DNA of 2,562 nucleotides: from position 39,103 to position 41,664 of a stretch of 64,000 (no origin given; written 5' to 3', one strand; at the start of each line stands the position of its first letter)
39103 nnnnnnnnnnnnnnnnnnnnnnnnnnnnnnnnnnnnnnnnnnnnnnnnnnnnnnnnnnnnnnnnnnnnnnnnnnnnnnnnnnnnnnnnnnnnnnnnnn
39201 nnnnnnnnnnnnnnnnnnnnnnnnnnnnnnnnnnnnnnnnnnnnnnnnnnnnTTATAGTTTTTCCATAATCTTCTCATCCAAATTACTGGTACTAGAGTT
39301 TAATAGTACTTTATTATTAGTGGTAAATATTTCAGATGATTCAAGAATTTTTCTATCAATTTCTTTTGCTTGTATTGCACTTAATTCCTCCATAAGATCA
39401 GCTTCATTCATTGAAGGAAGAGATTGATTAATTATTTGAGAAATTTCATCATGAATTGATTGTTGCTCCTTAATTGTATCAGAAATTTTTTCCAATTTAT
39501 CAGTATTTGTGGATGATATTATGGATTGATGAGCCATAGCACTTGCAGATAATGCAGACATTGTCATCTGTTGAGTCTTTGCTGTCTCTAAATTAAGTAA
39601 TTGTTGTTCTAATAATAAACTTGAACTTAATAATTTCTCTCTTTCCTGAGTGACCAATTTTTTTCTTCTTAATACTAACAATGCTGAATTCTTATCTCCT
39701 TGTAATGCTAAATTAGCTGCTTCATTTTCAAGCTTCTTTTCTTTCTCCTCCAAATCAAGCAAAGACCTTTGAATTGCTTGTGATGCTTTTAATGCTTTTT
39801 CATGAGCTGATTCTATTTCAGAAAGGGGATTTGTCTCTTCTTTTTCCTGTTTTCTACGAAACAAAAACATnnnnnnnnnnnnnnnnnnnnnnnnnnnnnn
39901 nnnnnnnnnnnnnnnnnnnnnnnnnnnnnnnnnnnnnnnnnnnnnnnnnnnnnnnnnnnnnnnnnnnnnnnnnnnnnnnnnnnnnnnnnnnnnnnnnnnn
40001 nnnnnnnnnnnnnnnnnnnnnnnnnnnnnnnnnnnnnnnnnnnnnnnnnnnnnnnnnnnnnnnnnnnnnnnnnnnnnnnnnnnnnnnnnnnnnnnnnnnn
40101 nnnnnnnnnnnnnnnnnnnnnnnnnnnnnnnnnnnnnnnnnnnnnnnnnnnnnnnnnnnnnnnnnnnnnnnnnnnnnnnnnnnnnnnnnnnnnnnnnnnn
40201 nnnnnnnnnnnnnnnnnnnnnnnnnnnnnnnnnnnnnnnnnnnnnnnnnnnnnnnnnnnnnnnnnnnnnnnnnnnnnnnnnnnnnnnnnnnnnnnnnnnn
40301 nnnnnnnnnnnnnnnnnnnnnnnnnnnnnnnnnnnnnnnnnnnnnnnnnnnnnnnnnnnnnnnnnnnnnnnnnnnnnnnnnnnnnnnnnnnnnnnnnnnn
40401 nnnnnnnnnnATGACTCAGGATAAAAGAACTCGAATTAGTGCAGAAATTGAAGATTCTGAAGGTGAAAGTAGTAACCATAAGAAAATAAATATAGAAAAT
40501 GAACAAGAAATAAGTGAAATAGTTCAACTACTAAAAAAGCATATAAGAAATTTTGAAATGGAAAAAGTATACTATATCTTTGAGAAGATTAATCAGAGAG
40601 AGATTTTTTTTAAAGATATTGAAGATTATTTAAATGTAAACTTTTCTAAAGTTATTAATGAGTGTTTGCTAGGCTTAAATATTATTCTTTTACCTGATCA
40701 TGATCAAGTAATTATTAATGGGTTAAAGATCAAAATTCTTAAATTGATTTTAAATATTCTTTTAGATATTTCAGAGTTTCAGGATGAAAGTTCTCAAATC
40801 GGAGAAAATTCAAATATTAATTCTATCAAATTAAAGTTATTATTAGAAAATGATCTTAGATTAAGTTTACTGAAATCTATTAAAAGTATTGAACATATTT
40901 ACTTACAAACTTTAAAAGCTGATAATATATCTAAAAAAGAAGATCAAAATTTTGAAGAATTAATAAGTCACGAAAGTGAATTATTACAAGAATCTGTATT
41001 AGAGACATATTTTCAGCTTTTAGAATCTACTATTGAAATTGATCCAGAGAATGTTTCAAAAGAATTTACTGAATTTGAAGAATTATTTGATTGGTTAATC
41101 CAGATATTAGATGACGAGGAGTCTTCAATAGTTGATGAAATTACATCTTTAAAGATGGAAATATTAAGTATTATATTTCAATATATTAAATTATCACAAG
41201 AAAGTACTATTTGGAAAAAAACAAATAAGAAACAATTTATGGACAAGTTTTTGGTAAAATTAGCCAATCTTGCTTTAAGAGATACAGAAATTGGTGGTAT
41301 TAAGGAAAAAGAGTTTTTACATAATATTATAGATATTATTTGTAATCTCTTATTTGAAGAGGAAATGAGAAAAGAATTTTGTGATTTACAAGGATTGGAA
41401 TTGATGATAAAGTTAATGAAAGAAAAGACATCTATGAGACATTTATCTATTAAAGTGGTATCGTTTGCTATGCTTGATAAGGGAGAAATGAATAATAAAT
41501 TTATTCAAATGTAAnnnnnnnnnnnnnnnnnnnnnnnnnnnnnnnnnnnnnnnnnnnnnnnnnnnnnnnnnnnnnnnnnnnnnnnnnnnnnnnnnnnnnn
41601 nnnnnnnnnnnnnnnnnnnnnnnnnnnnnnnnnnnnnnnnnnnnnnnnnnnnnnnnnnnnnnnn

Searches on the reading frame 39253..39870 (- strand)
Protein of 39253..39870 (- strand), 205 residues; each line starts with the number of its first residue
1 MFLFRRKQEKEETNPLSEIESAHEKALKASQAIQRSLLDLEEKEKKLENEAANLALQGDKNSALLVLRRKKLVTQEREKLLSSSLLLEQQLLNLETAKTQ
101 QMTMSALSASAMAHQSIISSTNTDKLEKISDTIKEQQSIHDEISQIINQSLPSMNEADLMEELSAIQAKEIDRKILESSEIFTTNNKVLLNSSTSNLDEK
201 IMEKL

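Call 13: search_protein_families(library=pfam, proteins=[window:39253-39870:-], max_evalue=0.01)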
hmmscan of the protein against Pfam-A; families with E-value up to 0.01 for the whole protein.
window:39253-39870:- (205 aa): 1 family
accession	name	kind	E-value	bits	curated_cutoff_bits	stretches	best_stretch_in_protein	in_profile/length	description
PF03357.26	Snf7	-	6.1e-22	78.5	27.3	1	28-175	8-158/171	Snf7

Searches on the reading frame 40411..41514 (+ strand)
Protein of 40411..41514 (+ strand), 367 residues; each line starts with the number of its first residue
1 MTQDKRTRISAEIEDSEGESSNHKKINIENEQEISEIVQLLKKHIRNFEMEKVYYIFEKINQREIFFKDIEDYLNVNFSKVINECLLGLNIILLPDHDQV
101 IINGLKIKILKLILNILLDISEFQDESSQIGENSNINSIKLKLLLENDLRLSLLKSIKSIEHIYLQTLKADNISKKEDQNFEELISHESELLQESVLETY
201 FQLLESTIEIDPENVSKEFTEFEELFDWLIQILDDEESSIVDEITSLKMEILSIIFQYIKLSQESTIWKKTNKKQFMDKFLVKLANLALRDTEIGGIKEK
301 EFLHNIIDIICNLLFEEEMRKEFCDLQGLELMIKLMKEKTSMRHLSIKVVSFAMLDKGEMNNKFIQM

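Call 8: find_encoding_contigs(protein=window:40411-41514:+, flank=3000, max_places=4)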
Protein window:40411-41514:+ (367 aa): 23 contigs read that carry it; 3 places shown.
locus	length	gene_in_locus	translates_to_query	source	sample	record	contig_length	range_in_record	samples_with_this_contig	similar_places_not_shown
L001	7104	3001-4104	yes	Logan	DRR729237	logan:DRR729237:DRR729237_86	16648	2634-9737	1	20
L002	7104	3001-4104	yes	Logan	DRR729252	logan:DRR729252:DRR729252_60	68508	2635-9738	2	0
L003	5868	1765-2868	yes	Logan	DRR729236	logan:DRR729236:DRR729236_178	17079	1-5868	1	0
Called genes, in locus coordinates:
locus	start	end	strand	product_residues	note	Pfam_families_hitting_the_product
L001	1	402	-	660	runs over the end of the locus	PF06325:PrmA, PF13649:Methyltransf_25, PF13847:Methyltransf_31 (weak), PF22528:PRMT_C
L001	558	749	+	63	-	-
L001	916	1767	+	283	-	PF04438:zf-HIT, PF25790:BCD1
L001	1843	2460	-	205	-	PF03357:Snf7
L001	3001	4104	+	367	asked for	PF08216:CTNNBL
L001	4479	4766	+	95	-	-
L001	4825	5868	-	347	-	-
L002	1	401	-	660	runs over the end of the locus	PF06325:PrmA, PF13649:Methyltransf_25, PF13847:Methyltransf_31 (weak), PF22528:PRMT_C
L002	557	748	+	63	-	-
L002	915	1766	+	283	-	PF04438:zf-HIT, PF25790:BCD1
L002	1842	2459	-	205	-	PF03357:Snf7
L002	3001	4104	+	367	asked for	PF08216:CTNNBL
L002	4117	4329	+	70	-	-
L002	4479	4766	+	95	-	-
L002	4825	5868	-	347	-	-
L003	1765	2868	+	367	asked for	PF08216:CTNNBL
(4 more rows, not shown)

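Call 76: find_homologous_proteins(query=window:40411-41514:+, max_evalue=1e-20)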
Query window:40411-41514:+ (367 aa): 9 proteins with E <= 1e-20 among 7258 candidates.
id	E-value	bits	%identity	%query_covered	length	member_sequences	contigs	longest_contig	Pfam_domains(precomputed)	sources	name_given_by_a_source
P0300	6.7e-220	747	100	100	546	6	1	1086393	PF08216.18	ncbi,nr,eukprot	ncbi:Uncharacterized protein with Armadillo-like helical [Cryptosporidium parvum]|nr:Uncharacterized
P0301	5.0e-213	725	97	100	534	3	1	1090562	PF08216.18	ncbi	ncbi:hypothetical protein CHM_5g3800 [Cryptosporidium hominis]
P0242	2.6e-212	722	96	100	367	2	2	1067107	PF08216.18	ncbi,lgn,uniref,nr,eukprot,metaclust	ncbi:unnamed protein product [Cryptosporidium hominis]|uniref:Uncharacterized protein with Armadillo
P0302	4.7e-161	554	74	100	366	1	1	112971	PF08216.18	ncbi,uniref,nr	ncbi:uncharacterized protein ELE39_003355 [Cryptosporidium sp. chipmunk genotype I]|uniref:uncharact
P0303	1.4e-126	441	62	100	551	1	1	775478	PF08216.18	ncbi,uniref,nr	ncbi:uncharacterized protein cubi_02060 [Cryptosporidium ubiquitum]|uniref:Beta-catenin-like protein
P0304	5.1e-125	435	63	100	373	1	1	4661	PF08216.18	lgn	-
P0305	6.9e-97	343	50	100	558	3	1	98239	PF08216.18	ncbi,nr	ncbi:hypothetical protein OIY81_1635 [Cryptosporidium canis]|nr:hypothetical protein OIY81_1635 [Cry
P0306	2.3e-84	302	45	100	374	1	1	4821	PF08216.18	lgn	-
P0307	6.1e-62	228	43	96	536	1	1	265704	PF08216.18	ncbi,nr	ncbi:Catenin-beta-like protein [Cryptosporidium felis]|nr:Catenin-beta-like protein [Cryptosporidium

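Call 79: find_encoding_contigs(protein=P0305, flank=10000, max_places=1)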
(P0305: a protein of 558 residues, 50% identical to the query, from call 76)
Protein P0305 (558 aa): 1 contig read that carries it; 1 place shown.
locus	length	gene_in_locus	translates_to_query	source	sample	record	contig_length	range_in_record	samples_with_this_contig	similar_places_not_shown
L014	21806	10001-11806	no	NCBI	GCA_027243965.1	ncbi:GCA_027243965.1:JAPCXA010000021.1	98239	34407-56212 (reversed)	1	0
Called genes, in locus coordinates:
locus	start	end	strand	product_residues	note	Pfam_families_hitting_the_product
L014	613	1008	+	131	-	PF00833:Ribosomal_S17e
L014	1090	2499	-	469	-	PF13637:Ank_4 (faint), PF13857:Ank_5 (faint), PF00023:Ank (faint), PF13606:Ank_3 (faint), PF12796:Ank_2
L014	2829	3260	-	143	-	PF01248:Ribosomal_L7Ae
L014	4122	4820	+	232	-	PF21711:DCTN5, PF25084:LbH_EIF2B (weak), PF25087:GMPPB_C (weak), PF00132:Hexapep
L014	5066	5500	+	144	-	PF15375:FSAF1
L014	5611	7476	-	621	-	PF08241:Methyltransf_11 (faint), PF06325:PrmA, PF13649:Methyltransf_25, PF13847:Methyltransf_31, PF22528:PRMT_C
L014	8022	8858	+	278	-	PF04438:zf-HIT, PF25790:BCD1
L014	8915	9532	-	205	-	PF03357:Snf7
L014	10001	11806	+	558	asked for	PF08216:CTNNBL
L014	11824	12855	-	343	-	-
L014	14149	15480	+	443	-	-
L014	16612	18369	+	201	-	-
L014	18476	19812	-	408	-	PF03909:BSD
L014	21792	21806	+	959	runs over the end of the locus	PF01602:Adaptin_N, PF02883:Alpha_adaptinC2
